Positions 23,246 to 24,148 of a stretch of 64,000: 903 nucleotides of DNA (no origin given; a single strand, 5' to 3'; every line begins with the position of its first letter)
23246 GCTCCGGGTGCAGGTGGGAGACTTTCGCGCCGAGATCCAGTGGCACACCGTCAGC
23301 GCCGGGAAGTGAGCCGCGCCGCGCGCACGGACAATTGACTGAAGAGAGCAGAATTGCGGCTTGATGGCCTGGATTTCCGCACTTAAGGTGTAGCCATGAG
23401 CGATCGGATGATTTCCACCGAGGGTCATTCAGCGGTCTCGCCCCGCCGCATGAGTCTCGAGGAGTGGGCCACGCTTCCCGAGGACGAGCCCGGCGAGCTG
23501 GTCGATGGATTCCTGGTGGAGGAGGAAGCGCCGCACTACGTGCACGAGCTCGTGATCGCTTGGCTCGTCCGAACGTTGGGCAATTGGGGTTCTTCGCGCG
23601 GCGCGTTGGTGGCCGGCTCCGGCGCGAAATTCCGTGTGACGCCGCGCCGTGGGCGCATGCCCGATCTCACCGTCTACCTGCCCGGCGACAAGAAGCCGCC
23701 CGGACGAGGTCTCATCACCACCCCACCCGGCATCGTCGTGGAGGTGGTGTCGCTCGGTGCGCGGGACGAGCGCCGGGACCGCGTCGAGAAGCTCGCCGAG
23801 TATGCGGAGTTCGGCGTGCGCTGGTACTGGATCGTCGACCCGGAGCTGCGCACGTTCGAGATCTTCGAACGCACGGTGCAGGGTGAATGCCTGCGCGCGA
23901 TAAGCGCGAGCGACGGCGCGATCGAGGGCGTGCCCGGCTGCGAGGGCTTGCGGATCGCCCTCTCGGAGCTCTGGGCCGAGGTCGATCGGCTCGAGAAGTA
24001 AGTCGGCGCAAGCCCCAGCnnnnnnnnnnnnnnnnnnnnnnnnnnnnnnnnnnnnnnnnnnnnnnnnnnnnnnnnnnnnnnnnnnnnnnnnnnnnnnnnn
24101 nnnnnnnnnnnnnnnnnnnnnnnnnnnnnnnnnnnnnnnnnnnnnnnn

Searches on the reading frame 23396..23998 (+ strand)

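Call 69: search_protein_families(library=pfam, proteins=[window:23396-23998:+], max_evalue=0.0001)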
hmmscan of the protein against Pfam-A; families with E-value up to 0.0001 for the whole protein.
window:23396-23998:+ (201 aa): 1 family
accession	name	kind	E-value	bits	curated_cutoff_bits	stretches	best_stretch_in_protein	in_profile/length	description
PF05685.18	Uma2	-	2.9e-24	85.9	27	1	24-186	7-168/172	Putative restriction endonuclease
